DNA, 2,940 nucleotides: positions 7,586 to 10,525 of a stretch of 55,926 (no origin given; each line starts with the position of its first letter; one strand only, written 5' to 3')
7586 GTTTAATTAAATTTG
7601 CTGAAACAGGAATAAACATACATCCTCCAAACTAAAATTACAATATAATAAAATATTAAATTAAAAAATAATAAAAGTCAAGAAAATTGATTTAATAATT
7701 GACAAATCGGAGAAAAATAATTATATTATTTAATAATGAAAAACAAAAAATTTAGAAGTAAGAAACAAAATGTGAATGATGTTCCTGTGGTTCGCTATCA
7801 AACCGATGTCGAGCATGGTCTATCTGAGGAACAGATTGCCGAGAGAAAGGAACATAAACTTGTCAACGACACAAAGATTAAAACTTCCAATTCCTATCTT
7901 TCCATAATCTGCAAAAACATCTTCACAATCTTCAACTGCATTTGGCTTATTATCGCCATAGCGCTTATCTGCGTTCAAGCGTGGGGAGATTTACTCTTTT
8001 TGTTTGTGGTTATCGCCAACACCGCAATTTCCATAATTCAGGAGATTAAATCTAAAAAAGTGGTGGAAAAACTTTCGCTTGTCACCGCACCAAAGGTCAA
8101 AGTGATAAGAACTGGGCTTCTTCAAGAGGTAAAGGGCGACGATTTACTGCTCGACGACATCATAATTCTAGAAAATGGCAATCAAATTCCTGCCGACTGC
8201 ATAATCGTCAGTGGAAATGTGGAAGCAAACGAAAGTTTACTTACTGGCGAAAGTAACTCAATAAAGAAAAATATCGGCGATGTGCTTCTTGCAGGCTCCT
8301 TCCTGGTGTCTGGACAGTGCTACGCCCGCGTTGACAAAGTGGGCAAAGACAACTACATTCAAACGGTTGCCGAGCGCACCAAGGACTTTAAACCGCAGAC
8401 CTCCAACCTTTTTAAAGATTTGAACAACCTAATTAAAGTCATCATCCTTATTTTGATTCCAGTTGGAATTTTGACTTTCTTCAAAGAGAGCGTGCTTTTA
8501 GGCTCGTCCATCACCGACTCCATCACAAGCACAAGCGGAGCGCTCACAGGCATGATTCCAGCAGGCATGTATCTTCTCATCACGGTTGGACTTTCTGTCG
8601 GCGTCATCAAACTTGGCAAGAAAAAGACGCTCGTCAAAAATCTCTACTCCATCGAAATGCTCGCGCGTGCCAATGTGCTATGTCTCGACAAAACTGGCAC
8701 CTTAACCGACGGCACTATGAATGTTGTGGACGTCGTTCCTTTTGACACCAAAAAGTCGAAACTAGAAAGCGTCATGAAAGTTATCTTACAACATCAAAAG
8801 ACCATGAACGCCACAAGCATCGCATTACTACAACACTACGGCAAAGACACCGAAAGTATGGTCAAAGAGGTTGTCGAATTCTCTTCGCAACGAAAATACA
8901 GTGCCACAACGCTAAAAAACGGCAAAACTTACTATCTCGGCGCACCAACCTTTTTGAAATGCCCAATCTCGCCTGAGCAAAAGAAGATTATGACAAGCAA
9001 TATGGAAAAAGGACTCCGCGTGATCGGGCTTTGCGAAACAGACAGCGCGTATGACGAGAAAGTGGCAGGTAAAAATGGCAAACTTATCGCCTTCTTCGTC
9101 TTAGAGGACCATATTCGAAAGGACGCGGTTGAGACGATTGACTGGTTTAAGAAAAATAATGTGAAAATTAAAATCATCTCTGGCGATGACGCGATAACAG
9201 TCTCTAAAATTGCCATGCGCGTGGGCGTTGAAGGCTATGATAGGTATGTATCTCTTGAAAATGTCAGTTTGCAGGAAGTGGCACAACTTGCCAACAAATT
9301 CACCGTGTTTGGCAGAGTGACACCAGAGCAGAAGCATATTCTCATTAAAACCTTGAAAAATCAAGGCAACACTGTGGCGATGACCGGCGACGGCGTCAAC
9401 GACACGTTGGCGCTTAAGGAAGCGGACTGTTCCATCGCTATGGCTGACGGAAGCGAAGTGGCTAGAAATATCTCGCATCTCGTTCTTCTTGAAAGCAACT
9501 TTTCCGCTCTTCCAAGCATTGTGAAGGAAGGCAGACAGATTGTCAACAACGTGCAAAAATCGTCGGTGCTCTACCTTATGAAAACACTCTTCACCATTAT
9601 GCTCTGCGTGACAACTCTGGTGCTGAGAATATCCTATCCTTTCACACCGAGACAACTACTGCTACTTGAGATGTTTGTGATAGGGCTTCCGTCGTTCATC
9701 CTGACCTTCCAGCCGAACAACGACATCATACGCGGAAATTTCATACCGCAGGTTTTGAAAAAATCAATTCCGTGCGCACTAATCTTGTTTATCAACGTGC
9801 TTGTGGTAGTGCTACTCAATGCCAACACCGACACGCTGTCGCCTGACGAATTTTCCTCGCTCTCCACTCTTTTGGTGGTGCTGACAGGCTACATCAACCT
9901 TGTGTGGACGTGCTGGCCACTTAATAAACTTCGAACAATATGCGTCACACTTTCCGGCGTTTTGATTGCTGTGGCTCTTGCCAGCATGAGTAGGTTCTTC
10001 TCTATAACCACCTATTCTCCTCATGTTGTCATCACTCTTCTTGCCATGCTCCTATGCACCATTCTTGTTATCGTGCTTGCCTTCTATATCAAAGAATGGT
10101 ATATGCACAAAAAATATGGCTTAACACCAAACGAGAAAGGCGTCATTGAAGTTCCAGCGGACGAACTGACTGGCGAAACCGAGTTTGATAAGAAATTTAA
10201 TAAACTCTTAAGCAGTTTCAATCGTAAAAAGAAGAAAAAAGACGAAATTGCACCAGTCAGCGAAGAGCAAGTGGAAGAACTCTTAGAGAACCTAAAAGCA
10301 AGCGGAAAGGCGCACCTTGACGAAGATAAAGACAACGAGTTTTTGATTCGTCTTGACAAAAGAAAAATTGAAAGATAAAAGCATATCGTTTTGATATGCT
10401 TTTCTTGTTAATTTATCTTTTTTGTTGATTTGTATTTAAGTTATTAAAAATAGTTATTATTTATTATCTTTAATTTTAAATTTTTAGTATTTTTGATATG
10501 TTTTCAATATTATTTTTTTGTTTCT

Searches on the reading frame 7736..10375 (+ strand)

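Call 100: search_protein_families(library=pfam, proteins=[window:7736-10375:+], max_evalue=0.00001)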
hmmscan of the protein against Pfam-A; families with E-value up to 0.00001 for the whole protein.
window:7736-10375:+ (880 aa): 2 families
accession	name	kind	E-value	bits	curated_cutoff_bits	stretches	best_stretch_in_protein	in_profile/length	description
PF00122.25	E1-E2_ATPase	-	5.7e-39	133.9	28.1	1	117-296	3-181/181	E1-E2 ATPase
PF00702.32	Hydrolase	-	3.3e-19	70.4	26.4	1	314-564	3-191/191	haloacid dehalogenase-like hydrolase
